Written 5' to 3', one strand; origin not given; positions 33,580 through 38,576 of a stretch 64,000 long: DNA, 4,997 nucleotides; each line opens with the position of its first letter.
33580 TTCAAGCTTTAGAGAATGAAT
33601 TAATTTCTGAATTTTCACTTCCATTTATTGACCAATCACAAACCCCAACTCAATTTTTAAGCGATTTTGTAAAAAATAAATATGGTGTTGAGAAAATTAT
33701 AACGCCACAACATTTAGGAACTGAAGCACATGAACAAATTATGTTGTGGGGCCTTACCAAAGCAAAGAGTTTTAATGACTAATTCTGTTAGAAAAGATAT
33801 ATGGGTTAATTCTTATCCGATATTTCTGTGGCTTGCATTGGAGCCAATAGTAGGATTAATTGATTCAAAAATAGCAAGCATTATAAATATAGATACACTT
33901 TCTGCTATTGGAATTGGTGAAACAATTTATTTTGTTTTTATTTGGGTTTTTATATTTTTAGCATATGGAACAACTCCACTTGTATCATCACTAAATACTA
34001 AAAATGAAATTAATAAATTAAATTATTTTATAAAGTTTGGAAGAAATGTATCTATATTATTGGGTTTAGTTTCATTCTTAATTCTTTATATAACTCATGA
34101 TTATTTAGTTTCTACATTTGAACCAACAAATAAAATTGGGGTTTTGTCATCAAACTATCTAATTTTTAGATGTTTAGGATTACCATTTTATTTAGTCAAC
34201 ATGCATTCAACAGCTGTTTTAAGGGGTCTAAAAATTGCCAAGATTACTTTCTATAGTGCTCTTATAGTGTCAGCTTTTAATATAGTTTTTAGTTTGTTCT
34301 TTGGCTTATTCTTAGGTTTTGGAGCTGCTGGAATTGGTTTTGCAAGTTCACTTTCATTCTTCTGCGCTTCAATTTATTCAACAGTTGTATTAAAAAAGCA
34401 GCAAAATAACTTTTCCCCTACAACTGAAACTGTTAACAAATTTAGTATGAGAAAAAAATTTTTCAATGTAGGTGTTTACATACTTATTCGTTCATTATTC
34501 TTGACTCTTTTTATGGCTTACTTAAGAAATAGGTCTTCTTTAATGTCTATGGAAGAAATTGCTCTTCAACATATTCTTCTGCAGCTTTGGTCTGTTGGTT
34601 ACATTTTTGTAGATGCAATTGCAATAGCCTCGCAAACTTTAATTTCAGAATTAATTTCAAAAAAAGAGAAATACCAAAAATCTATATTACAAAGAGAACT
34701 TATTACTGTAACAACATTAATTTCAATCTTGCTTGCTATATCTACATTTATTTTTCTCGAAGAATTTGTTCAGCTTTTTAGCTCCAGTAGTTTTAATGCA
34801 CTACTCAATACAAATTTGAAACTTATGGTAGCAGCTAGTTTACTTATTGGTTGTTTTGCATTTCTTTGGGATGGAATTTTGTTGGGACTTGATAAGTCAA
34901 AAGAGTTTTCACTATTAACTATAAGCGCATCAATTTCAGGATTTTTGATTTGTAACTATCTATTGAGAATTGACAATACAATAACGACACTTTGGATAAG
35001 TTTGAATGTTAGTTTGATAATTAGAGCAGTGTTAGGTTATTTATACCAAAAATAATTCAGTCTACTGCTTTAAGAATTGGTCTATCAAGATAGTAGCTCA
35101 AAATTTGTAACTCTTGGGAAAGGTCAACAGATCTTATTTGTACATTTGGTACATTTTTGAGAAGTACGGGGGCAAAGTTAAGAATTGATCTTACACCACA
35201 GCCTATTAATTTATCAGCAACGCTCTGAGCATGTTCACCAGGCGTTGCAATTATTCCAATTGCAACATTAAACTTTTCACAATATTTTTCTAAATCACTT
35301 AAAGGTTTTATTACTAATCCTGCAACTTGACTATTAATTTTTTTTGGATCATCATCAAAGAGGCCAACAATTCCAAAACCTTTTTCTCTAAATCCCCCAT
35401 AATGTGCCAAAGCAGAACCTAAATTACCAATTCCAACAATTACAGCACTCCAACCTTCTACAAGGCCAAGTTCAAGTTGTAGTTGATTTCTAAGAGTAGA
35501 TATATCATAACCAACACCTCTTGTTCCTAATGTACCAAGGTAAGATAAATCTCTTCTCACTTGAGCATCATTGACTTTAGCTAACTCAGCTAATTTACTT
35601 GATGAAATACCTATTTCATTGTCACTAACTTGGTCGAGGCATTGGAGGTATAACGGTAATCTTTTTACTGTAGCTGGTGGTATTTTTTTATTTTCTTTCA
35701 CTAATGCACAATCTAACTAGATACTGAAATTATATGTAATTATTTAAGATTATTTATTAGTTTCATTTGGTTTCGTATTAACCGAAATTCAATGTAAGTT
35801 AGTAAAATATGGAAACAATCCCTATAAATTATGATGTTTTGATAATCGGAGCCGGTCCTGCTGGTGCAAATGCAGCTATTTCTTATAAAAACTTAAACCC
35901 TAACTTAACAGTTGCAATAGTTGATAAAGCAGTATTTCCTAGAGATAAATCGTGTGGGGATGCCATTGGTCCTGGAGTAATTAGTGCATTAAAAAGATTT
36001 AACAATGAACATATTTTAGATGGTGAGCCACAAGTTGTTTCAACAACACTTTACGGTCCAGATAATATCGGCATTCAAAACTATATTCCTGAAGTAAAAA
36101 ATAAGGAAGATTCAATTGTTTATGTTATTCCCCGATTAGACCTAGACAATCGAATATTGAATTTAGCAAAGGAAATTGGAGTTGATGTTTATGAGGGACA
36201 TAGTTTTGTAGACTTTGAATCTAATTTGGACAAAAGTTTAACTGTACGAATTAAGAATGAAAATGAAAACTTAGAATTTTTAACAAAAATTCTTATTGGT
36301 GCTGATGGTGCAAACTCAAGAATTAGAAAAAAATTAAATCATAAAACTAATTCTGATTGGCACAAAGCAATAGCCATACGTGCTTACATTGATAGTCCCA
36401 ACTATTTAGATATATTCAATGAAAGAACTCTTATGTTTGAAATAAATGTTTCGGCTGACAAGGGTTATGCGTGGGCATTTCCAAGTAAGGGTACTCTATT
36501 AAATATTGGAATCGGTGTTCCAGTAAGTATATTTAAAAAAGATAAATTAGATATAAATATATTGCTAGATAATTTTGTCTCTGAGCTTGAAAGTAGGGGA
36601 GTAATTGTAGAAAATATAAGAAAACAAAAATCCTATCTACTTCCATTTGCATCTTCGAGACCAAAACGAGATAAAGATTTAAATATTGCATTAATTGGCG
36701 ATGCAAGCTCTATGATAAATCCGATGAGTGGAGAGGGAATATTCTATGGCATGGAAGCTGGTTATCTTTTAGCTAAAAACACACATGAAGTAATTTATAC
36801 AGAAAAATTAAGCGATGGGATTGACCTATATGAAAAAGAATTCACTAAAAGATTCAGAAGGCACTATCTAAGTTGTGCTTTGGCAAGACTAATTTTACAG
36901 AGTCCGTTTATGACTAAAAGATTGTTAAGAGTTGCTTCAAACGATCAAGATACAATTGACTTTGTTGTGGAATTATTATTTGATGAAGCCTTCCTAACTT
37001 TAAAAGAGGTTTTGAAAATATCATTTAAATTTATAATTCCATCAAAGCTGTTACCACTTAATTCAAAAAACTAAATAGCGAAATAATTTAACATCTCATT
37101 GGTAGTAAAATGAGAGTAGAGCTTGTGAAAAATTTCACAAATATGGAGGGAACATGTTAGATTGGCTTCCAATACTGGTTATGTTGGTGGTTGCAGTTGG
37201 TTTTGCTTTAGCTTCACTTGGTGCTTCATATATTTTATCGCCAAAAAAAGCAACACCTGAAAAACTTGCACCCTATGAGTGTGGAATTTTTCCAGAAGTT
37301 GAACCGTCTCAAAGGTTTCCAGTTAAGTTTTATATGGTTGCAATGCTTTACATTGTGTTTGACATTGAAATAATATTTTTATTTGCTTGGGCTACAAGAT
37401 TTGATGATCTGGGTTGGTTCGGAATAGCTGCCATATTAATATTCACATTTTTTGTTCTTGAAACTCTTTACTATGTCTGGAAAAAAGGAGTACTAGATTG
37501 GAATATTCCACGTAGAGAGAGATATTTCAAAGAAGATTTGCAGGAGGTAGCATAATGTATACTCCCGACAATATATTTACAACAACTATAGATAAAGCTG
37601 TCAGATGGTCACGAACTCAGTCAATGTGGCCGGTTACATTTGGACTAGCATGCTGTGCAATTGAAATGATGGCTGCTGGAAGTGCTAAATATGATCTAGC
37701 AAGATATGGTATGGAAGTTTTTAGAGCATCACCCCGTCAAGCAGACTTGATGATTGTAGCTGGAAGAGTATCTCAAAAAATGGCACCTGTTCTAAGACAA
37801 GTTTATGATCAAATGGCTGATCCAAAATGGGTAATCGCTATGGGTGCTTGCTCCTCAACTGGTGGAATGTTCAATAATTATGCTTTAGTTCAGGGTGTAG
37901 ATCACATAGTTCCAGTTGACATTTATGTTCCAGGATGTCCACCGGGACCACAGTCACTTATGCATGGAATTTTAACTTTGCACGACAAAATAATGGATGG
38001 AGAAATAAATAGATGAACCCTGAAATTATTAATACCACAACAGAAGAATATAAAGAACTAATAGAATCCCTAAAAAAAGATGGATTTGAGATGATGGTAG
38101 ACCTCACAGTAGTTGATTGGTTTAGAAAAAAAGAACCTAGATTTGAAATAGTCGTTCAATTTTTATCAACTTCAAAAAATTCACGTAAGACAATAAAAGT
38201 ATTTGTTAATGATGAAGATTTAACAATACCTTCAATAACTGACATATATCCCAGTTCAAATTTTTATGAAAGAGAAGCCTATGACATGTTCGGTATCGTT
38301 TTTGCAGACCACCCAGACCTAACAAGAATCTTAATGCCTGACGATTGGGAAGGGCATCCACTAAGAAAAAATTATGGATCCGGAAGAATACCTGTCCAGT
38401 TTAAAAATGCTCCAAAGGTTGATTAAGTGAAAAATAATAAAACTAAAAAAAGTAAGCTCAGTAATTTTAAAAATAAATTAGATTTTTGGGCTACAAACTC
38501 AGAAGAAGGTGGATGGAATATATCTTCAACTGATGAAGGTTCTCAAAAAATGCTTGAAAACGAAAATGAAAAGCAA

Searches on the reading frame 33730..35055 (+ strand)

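Call 50: search_protein_families(library=pfam, proteins=[window:33730-35055:+], max_evalue=0.00001)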
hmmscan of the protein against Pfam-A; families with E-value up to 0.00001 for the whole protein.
window:33730-35055:+ (441 aa): 1 family
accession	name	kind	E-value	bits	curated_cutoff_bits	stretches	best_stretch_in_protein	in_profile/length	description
PF01554.23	MatE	-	3.9e-23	82.4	24.9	1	30-188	1-159/161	MatE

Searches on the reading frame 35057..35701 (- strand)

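Call 50: search_protein_families(library=pfam, proteins=[window:35057-35701:-], max_evalue=0.00001)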
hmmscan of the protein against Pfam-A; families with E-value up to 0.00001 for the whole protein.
window:35057-35701:- (214 aa): 2 families
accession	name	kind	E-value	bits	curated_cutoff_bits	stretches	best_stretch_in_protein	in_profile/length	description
PF02629.25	CoA_binding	-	8.9e-17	62.1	22.3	1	84-179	4-97/97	CoA binding domain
PF06971.19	Put_DNA-bind_N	-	2.7e-16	59.8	27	1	6-53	1-49/49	Putative DNA-binding protein N-terminus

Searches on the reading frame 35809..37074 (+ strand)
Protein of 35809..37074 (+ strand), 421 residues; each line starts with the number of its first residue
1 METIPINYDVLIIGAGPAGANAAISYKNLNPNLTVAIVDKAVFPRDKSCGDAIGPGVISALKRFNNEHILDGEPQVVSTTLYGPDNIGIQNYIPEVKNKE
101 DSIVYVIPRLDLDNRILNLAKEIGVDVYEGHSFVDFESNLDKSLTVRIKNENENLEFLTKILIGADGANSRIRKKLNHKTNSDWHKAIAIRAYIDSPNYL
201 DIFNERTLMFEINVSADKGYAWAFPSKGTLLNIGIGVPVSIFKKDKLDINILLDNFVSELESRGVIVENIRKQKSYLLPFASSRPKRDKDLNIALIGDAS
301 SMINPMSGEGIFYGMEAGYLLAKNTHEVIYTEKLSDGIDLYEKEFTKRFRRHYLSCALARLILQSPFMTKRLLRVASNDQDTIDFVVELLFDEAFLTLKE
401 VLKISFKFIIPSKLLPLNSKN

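Call 50: search_protein_families(library=pfam, proteins=[window:35809-37074:+], max_evalue=0.00001)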
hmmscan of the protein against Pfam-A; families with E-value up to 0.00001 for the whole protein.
window:35809-37074:+ (421 aa): 3 families
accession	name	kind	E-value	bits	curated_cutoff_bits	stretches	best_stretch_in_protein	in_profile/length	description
PF01494.25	FAD_binding_3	-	6.5e-15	55.6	22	1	8-348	2-341/349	FAD binding domain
PF22578.2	GGR_cat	-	2e-08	34.4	27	1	205-265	17-76/88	Geranylgeranyl reductase catalytic domain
PF07992.20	Pyr_redox_2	-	6.9e-06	26.1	26.1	0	8-43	1-35/291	Pyridine nucleotide-disulphide oxidoreductase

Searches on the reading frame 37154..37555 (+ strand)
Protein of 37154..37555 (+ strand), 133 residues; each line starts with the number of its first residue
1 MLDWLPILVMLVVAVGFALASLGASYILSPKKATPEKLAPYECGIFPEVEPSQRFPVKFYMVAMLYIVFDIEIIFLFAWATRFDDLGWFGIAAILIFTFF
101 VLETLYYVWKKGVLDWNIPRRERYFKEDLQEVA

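Call 51: search_protein_families(library=pfam, proteins=[window:37154-37555:+], max_evalue=1e-8)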
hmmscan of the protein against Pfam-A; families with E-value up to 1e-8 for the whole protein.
window:37154-37555:+ (133 aa): 1 family
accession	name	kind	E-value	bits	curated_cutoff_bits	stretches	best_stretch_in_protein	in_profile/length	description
PF00507.24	Oxidored_q4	-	3.6e-32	110.9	23.3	1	20-116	3-99/99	NADH-ubiquinone/plastoquinone oxidoreductase, chain 3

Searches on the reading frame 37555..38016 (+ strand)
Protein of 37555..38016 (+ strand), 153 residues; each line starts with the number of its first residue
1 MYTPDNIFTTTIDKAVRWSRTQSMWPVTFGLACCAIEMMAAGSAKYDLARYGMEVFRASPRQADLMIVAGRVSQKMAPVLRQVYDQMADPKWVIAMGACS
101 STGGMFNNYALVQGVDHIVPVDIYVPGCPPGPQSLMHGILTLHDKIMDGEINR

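Call 51: search_protein_families(library=pfam, proteins=[window:37555-38016:+], max_evalue=1e-8)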
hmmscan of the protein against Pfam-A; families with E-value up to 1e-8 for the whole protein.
window:37555-38016:+ (153 aa): 1 family
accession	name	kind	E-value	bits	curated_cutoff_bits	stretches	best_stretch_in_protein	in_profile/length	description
PF01058.29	Oxidored_q6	-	2.2e-29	102.2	27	1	33-141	1-127/128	NADH ubiquinone oxidoreductase, 20 Kd subunit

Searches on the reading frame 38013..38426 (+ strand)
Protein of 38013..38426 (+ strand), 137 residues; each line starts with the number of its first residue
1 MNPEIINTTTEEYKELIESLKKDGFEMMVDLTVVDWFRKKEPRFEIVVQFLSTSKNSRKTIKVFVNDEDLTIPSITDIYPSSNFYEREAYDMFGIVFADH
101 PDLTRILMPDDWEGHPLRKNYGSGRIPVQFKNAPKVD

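Call 51: search_protein_families(library=pfam, proteins=[window:38013-38426:+], max_evalue=1e-8)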
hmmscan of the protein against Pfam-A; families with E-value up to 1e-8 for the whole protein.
window:38013-38426:+ (137 aa): 1 family
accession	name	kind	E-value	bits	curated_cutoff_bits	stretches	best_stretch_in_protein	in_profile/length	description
PF00329.25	Complex1_30kDa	-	5e-41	140.6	22.5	1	8-121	3-118/124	Respiratory-chain NADH dehydrogenase, 30 Kd subunit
